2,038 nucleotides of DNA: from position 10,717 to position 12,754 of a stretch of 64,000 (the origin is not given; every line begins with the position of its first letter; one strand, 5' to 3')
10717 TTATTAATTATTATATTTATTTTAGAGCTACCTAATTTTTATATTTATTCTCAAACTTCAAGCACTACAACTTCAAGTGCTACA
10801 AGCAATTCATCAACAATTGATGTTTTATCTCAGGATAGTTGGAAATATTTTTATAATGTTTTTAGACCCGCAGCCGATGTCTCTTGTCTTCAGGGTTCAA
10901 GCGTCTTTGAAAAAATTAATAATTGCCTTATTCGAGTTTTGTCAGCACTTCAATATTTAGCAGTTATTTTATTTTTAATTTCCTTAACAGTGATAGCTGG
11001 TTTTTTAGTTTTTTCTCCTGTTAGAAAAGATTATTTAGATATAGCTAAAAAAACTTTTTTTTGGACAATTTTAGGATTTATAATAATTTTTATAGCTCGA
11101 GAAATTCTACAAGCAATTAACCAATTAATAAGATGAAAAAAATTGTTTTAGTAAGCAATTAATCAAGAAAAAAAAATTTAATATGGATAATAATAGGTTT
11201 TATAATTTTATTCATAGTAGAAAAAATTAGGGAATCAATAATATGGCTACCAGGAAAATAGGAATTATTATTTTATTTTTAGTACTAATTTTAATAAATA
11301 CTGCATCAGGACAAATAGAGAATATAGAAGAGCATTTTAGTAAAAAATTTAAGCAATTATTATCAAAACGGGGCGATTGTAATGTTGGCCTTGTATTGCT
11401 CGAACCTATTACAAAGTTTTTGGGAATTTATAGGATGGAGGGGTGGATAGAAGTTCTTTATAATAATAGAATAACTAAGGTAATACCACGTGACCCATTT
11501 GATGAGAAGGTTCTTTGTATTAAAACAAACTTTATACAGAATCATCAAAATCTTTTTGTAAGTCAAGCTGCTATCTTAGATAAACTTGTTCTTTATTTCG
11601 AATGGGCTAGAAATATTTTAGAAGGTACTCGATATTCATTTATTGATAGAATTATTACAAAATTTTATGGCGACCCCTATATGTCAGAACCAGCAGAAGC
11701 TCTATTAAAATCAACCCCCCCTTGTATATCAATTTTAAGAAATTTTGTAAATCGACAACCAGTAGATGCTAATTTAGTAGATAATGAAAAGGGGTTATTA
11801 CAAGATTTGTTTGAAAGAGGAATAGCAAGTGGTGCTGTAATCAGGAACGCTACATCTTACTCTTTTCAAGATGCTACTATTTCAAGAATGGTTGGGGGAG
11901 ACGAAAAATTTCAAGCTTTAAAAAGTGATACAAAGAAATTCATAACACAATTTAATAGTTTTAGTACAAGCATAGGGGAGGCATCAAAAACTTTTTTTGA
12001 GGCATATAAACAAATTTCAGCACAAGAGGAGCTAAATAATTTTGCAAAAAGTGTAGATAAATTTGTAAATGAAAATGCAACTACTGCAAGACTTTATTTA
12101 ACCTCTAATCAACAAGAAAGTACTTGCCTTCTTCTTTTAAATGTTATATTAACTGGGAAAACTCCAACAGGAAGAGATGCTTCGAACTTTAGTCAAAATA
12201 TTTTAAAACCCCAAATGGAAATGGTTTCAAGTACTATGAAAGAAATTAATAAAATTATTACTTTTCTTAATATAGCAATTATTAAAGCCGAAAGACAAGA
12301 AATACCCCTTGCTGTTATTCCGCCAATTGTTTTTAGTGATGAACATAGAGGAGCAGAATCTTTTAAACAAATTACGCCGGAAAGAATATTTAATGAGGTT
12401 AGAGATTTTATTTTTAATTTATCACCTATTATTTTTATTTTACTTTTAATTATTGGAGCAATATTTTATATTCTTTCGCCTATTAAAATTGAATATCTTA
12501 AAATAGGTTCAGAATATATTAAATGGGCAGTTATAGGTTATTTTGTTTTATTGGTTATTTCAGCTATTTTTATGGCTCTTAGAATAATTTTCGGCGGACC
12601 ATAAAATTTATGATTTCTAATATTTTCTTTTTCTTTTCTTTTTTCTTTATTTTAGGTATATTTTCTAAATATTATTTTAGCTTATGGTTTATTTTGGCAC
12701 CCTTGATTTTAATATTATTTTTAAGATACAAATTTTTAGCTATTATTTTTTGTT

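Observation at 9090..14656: Locus of paralogous pilin-like two-TM proteins next to a split ComEC DNA-uptake channel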

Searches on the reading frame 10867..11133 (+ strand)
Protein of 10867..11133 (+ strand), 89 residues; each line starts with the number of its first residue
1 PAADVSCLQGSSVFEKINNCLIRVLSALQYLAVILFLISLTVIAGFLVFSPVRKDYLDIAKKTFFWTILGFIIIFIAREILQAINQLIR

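Call 86: search_protein_families(library=pfam, alignment_id=A7, max_evalue=0.001)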
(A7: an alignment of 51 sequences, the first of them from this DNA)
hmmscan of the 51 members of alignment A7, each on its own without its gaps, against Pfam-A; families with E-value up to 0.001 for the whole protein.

A. member 1, seq(89 aa): 2 families
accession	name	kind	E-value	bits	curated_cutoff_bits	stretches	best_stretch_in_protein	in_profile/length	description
PF04956.18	TrbC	-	2.5e-05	24.8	27.9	1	4-84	26-98/98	TrbC/VIRB2 pilin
PF18895.5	T4SS_pilin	-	0.00028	21.3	26.6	1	17-83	5-70/71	Type IV secretion system pilin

B. families by the number of members that match (of 51 scanned): 6 families
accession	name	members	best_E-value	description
PF18895.5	T4SS_pilin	50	2.8e-18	Type IV secretion system pilin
PF04956.18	TrbC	25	1e-09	TrbC/VIRB2 pilin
PF19607.4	DUF6112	2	0.00014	Family of unknown function (DUF6112)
PF02322.20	Cyt_bd_oxida_II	1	4.3e-05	Cytochrome bd terminal oxidase subunit II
PF04515.18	Choline_transpo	1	0.00052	Plasma-membrane choline transporter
PF20334.3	DUF6629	1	0.00077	Family of unknown function (DUF6629)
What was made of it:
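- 10696..11136 (+): pilB: 146-aa paralogue with the same architecture plus a Ser/Thr-rich N-terminal ecto-segment. Cys pair at C64/C77. As an isolated module the scores are 24.8 and 21.3 bits (call 86).
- On TrbC/VirB2 - T4SS_pilin superfamily (Pfam PF04956 / PF18895): Of 51 diverse members of the set retrieved by the window profile, 50 hit PF18895 (best 2.8e-18) and 25 hit PF04956 (call 86).
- Closest known: Patescibacteria VirB2-like pilin arrays. Same: 50 of 51 members of the family retrieved by the window's profile match PF18895 (call 86).
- Of 51 diverse members of that set, 50 hit PF18895 (best 2.8e-18) and 25 hit PF04956 (call 86).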

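Call 87: search_solved_structures(query=A7, max_evalue=10)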
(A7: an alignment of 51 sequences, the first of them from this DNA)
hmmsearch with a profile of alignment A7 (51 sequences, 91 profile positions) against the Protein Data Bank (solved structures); distinct sequences matched with E-value up to 10: 24.
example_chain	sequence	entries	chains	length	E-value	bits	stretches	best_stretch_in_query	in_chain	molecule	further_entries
8qkd_A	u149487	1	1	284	0.00081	22.4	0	15-60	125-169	sc-CC-5-24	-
6b87_A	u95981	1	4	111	0.039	17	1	14-45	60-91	TMHC2_E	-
8yu7_A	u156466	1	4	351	0.19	14.8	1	21-73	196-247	C-X-C chemokine receptor type 4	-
9mdu_B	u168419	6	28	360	0.2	14.7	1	21-73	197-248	C-X-C chemokine receptor type 4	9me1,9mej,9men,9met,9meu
5gko_A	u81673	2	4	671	0.2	14.7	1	10-46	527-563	Macrolide export ATP-binding/permease protein MacB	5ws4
8k3z_A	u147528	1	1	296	0.21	14.7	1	21-73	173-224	C-X-C chemokine receptor type 4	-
22xc_C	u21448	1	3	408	0.25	14.4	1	21-73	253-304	C-X-C chemokine receptor type 4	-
6lyy_A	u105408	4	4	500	0.58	13.2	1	24-70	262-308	Monocarboxylate transporter 1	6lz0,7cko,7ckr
7yr5_A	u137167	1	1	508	0.59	13.2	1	24-70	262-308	Monocarboxylate transporter 1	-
7da5_A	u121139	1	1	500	0.72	12.9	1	24-70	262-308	Monocarboxylate transporter 1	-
9upu_R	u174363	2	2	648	0.89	12.6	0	21-73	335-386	Soluble cytochrome b562,C-X-C chemokine receptor type 4,Oplophorus-luciferin 2-monooxygena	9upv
8u4n_R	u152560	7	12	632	0.9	12.6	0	21-73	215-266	C-X-C chemokine receptor type 4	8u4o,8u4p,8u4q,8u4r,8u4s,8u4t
7bz2_R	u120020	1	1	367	1.3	12.1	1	16-66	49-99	Beta2 adrenergic receptor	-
7dhi_R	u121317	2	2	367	1.3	12.1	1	16-66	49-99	Beta-2 adrenergic receptor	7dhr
1kqf_C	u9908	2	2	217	1.5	11.9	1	54-79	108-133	FORMATE DEHYDROGENASE, NITRATE-INDUCIBLE, CYTOCHROME B556(FDN) SUBUNIT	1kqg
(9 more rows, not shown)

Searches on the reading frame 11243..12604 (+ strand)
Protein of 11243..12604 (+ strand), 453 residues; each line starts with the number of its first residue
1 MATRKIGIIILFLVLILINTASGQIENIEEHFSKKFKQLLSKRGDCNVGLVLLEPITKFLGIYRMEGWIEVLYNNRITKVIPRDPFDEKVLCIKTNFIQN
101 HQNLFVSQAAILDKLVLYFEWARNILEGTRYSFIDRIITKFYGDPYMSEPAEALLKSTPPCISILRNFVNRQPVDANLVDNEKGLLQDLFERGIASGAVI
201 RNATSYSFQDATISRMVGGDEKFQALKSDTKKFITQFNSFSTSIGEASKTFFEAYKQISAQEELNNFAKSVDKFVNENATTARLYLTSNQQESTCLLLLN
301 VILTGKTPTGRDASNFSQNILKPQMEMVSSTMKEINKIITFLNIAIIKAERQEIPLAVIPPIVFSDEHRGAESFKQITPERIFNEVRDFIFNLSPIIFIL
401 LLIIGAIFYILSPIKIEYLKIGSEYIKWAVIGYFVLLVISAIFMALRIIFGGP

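Call 3: search_protein_families(library=pfam, proteins=[window:11243-12604:+], max_evalue=0.1)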
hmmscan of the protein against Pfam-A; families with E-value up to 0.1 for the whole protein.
window:11243-12604:+ (453 aa): 2 families
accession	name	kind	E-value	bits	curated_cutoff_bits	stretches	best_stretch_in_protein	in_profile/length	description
PF18895.5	T4SS_pilin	-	1.7e-05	25.2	26.6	1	379-443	5-68/71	Type IV secretion system pilin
PF01601.21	CoV_S2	-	0.015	14.4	40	1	192-277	170-253/521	Coronavirus spike glycoprotein S2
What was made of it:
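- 11243..12604 (+): 453-aa protein: signal peptide, a hypervariable and mostly helical ectodomain (about residues 25-348), a conserved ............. linker, and a C-terminal pilin module (residues 373-453). PF18895 25.2 bits at residues 379-443 (call 3).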

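Call 4: search_protein_families(library=ncbifam, proteins=[window:11243-12604:+], max_evalue=0.1)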
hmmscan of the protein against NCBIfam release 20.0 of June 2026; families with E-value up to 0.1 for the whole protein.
window:11243-12604:+ (453 aa): 0 families

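Call 11: find_encoding_contigs(protein=window:11243-12604:+, flank=10000, max_places=6)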
Protein window:11243-12604:+ (453 aa): 1 contig read that carries it; 1 place shown.
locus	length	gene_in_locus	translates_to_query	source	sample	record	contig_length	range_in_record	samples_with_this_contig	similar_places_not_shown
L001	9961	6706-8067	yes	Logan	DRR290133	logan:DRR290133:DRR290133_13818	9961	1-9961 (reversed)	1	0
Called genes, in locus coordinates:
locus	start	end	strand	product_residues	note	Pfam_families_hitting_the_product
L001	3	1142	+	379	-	?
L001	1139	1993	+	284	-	PF00924:MS_channel_2nd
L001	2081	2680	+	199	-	PF02163:Peptidase_M50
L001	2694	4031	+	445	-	PF00753:Lactamase_B, PF23023:Anti-Pycsar_Apyc1, PF12706:Lactamase_B_2 (weak), PF16661:Lactamase_B_6, PF10996:Beta-Casp, PF07521:RMMBL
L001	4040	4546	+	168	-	PF01135:PCMT (weak), PF13489:Methyltransf_23, PF01209:Ubie_methyltran, PF07021:MetW, PF13847:Methyltransf_31, PF08241:Methyltransf_11, PF08242:Methyltransf_12, PF13649:Methyltransf_25, +4 more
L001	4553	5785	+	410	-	PF13416:SBP_bac_8 (weak)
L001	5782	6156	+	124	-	-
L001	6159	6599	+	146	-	-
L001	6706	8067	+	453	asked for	PF18895:T4SS_pilin (weak)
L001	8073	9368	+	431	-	PF03772:Competence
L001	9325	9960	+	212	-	?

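Call 18: find_homologous_proteins(query=window:11243-12604:+, max_evalue=0.001)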
Query window:11243-12604:+ (453 aa): 6 proteins with E <= 0.001 among 8000 candidates.
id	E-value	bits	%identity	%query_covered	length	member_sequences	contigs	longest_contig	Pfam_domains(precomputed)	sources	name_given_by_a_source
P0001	1.6e-293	991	100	100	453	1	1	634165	PF18895.6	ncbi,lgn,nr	ncbi:MAG: hypothetical protein KatS3mg094_558 [Candidatus Parcubacteria bacterium]|nr:MAG: hypotheti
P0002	3.2e-80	288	38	89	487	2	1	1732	-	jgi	jgi:hypothetical protein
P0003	2.9e-73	265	34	96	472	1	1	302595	PF18895.6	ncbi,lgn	-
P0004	1.5e-53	200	68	34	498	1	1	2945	PF18895.6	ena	-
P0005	2.9e-47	180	45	54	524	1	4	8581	-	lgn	-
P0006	5.2e-46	176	55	38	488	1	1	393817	PF18895.6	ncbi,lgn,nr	ncbi:MAG: hypothetical protein KatS3mg095_0311 [Candidatus Parcubacteria bacterium]|nr:MAG: hypothet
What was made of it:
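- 11243..12604 (+): Only 6 homologues were found in 5.8 billion sequences (call 18).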

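Call 19: find_encoding_contigs(protein=P0003, flank=10000, max_places=3)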
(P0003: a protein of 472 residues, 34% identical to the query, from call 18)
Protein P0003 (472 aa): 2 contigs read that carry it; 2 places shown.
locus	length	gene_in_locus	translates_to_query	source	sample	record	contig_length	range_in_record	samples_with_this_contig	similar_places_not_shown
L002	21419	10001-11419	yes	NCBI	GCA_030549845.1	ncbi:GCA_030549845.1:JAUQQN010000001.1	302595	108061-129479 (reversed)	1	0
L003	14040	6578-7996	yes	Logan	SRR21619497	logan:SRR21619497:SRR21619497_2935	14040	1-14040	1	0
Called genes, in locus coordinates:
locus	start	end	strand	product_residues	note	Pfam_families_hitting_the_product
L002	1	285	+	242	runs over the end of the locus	-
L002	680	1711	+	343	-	-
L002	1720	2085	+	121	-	-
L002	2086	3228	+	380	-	-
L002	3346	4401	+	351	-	PF05559:DUF763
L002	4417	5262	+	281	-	PF00924:MS_channel_2nd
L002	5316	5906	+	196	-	PF02163:Peptidase_M50 (weak)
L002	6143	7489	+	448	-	PF00753:Lactamase_B, PF23023:Anti-Pycsar_Apyc1, PF12706:Lactamase_B_2, PF16661:Lactamase_B_6, PF10996:Beta-Casp, PF07521:RMMBL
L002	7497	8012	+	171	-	PF01209:Ubie_methyltran, PF13489:Methyltransf_23, PF01135:PCMT, PF01728:FtsJ, PF05175:MTS, PF07021:MetW, PF13847:Methyltransf_31, PF08241:Methyltransf_11, +6 more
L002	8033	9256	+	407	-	PF13416:SBP_bac_8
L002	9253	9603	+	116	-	-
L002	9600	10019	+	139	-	-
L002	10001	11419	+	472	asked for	PF18895:T4SS_pilin (faint)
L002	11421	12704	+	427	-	PF03772:Competence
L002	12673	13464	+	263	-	PF00753:Lactamase_B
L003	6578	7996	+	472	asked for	PF18895:T4SS_pilin (faint)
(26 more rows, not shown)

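Call 20: find_encoding_contigs(protein=P0006, flank=10000, max_places=3)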
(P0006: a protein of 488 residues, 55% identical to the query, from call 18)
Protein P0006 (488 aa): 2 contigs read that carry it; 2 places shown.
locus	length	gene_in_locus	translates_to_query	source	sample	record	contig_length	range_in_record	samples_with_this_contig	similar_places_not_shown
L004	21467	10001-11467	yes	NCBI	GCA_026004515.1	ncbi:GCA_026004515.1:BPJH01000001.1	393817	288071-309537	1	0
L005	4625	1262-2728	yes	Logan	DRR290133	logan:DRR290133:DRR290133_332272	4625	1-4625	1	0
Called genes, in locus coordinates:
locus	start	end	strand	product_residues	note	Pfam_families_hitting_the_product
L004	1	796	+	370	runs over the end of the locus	-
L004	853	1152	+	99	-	-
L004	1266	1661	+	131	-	PF01391:Collagen (weak)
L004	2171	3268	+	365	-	-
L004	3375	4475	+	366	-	PF05559:DUF763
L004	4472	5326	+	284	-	PF00924:MS_channel_2nd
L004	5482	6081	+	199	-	PF02163:Peptidase_M50 (weak)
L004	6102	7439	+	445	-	PF00753:Lactamase_B, PF23023:Anti-Pycsar_Apyc1, PF12706:Lactamase_B_2, PF16661:Lactamase_B_6, PF10996:Beta-Casp, PF07521:RMMBL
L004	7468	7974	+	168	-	PF01135:PCMT (weak), PF05401:NodS (weak), PF13489:Methyltransf_23, PF01209:Ubie_methyltran, PF13847:Methyltransf_31, PF08241:Methyltransf_11, PF08242:Methyltransf_12, PF13649:Methyltransf_25, +3 more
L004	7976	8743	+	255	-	-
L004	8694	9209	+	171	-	-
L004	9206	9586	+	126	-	-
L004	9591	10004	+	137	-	-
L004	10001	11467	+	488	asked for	PF18895:T4SS_pilin (weak)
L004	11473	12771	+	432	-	PF03772:Competence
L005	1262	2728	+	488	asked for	PF18895:T4SS_pilin (weak)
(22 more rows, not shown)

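Call 21: find_encoding_contigs(protein=P0005, flank=10000, max_places=3)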
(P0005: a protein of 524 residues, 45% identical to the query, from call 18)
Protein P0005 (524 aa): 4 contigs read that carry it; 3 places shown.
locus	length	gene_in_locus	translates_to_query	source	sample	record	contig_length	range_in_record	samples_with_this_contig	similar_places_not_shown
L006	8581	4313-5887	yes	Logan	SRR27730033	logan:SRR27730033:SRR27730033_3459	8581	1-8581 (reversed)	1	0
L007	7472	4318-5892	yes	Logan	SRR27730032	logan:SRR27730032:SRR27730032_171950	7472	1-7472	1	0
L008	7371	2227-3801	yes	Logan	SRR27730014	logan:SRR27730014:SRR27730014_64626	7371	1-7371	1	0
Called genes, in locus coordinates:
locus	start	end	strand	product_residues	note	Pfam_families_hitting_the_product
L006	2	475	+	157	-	?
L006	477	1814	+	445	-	PF00753:Lactamase_B, PF23023:Anti-Pycsar_Apyc1, PF12706:Lactamase_B_2, PF16661:Lactamase_B_6, PF10996:Beta-Casp, PF07521:RMMBL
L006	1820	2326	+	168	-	PF03848:TehB, PF13489:Methyltransf_23, PF01209:Ubie_methyltran, PF05175:MTS (weak), PF13847:Methyltransf_31, PF08241:Methyltransf_11, PF08242:Methyltransf_12, PF13649:Methyltransf_25, +2 more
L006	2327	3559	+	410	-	PF13416:SBP_bac_8 (weak)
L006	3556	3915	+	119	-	-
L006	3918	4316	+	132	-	-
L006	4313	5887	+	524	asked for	-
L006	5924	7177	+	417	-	PF03772:Competence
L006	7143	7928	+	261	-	PF00753:Lactamase_B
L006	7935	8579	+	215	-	?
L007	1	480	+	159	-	?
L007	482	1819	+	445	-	PF00753:Lactamase_B, PF23023:Anti-Pycsar_Apyc1, PF12706:Lactamase_B_2, PF16661:Lactamase_B_6, PF10996:Beta-Casp, PF07521:RMMBL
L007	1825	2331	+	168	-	PF03848:TehB, PF13489:Methyltransf_23, PF01209:Ubie_methyltran, PF05175:MTS (weak), PF13847:Methyltransf_31, PF08241:Methyltransf_11, PF08242:Methyltransf_12, PF13649:Methyltransf_25, +2 more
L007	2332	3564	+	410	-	PF13416:SBP_bac_8 (weak)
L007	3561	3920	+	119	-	-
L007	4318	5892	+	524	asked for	-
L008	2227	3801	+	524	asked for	-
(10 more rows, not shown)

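Call 63: predict_structure(alignment_id=A4)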
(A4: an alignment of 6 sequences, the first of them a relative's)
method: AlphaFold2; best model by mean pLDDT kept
length: 453 residues; sequences in the alignment: 6
mean_pLDDT: 55.4   pTM: 0.46
mean pLDDT of the five models: 55.4, 53.2, 48.2, 46.9, 42.3
residues with pLDDT >= 90: 0; 70-90: 78; 50-70: 196; < 50: 179
segments of 3 or more residues with pLDDT < 50: 1-5, 15-29, 42-76, 78-91, 117-155, 183-205, 347-377, 451-453
pLDDT, mean of each block of 10 residues (from residue 1): 54 49 40 52 40 34 38 47 40 54 55 50 43 33 36 55 78 58 47 33 47 68 83 84 69 62 62 58 63 73 68 73 81 73 51 33 37 46 58 66 67 50 58 68 62 38
secondary structure, 60 per line:
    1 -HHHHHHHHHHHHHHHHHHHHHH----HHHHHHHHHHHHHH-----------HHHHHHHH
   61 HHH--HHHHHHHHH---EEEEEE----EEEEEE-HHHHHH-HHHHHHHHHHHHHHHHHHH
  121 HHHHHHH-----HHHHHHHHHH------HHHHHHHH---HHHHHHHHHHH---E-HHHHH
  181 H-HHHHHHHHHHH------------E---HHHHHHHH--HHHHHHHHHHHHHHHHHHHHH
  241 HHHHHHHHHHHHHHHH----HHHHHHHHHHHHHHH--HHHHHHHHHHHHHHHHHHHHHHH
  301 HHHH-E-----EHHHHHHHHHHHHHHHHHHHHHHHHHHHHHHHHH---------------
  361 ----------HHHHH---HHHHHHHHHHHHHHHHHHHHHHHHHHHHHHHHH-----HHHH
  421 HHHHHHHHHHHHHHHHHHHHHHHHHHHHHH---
elements in order: H2-23 H28-41 H53-63 H66-74 E78-83 E88-93 H95-100 H102-127 H133-142 H149-156 H160-170 H176-181 H183-193 H210-217 H220-256 H261-275 H278-304 H313-345 H371-375 H379-411 H417-450
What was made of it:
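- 11243..12604 (+): The AlphaFold model has low confidence (pLDDT 55) and is mostly helical (call 63).
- Tried and rejected: The 453-aa protein model has low confidence (pLDDT 55; call 63).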

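Call 66: fold_search(model_id=the predicted structure, library=pdb)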
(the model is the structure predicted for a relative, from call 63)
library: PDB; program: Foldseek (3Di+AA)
matches with E <= 10: 610; with E <= 0.001: 0
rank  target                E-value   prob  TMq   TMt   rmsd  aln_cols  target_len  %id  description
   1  6e6a_A                1.7e-01  0.84  0.18  0.39  10.7       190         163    9  Triclinic crystal form of IncA G144A point mutant (released 2019-07-10)
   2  4bwe_C                1.7e-01  0.33  0.17  0.19  19.6       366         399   12  Crystal structure of C-terminally truncated glypican-1 after controlled dehydration to 86 percent relative humidity (released 2013-12-18)
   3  4bwe_B                1.7e-01  0.33  0.17  0.18  17.9       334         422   12  Crystal structure of C-terminally truncated glypican-1 after controlled dehydration to 86 percent relative humidity (released 2013-12-18)
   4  8rt9_F                1.7e-01  0.23  0.14  0.21  23.5       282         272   10  Stalk complex full-length structure (TrwJ/VirB5-TrwI/VirB6) from the fully-assembled R388 type IV secretion system det (released 2024-06-19)
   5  7o3v_J                1.8e-01  0.25  0.15  0.23  22.1       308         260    7  Stalk complex structure (TrwJ/VirB5-TrwI/VirB6) from the fully-assembled R388 type IV secretion system determined by c (released 2022-06-22)
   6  7o3v_G                2.4e-01  0.18  0.14  0.21  22.9       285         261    9  Stalk complex structure (TrwJ/VirB5-TrwI/VirB6) from the fully-assembled R388 type IV secretion system determined by c (released 2022-06-22)
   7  5fzt_A                2.4e-01  0.11  0.12  0.16  29.6       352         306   12  The crystal structure of R7R8 in complex with a DLC1 fragment. (released 2016-04-27)
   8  3l39                  2.5e-01  0.15  0.09  0.18  20.4       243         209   13  Crystal structure of Putative PhoU-like phosphate regulatory protein (BT4638) from BACTEROIDES THETAIOTAOMICRON VPI-5482 (released 2010-01-19)
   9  3odn                  3.1e-01  0.25  0.16  0.19  17.1       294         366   10  The crystal structure of Drosophila Dally-Like Protein core domain (released 2011-07-27)
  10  2fen_K                3.1e-01  0.15  0.12  0.16  24.0       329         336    8  3-carboxy-cis,cis-muconate lactonizing enzyme from Agrobacterium radiobacter S2 (released 2006-10-31)
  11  4w8p_A                3.1e-01  0.09  0.11  0.15  30.0       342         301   11  Crystal structure of RIAM TBS1 in complex with talin R7R8 domains (released 2014-12-03)
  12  2fel_A                3.4e-01  0.15  0.13  0.17  24.4       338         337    9  3-carboxy-cis,cis-muconate lactonizing enzyme from Agrobacterium radiobacter S2 (released 2006-10-31)
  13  5cwf_C                3.7e-01  0.16  0.11  0.21  18.9       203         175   10  Crystal structure of de novo designed helical repeat protein DHR8 (released 2015-12-16)
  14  7n6g_3V               3.7e-01  0.08  0.10  0.11  43.9       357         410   11  C1 of central pair (released 2022-05-18)
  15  6e6a_B                3.9e-01  0.82  0.19  0.46  13.1       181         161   13  Triclinic crystal form of IncA G144A point mutant (released 2019-07-10)
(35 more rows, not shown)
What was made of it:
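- Closest known: Bartonella Trw T4SS, with tandemly amplified variant pilin. Different: Foldseek hits to the R388 VirB5/VirB6 stalk have E = 0.17-0.8 and rmsd above 14 Å, from a model of pLDDT 55 (calls 63, 66).
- Tried and rejected: R388 VirB5/VirB6 stalk chains appear at ranks 4-6, 43 and 50, but with rmsd of 14.7-23.5 Å (call 66).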

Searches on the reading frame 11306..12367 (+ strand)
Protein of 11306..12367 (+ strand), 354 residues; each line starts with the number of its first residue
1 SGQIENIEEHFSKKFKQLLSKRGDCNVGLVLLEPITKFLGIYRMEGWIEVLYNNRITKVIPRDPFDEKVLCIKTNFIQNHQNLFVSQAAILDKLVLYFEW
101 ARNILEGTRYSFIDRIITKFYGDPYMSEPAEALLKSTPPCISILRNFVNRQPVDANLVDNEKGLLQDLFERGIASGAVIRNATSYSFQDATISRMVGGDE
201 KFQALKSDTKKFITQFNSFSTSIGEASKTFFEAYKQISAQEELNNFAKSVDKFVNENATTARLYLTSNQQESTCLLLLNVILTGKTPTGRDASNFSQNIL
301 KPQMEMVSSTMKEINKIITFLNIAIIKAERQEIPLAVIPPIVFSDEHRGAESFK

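Call 61: search_protein_families(library=pfam, proteins=[window:11306-12367:+], max_evalue=10)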
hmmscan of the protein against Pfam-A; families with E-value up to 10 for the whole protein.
window:11306-12367:+ (354 aa): 3 families
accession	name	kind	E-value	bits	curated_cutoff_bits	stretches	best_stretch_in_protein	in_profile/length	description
PF01601.21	CoV_S2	-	0.0055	15.8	40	1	171-256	170-253/521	Coronavirus spike glycoprotein S2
PF02403.27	Seryl_tRNA_N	-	0.13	13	28.2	1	189-256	25-92/108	Seryl-tRNA synthetase N-terminal domain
PF04867.17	DUF643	-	0.2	12.7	25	1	202-257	8-61/114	Protein of unknown function (DUF643)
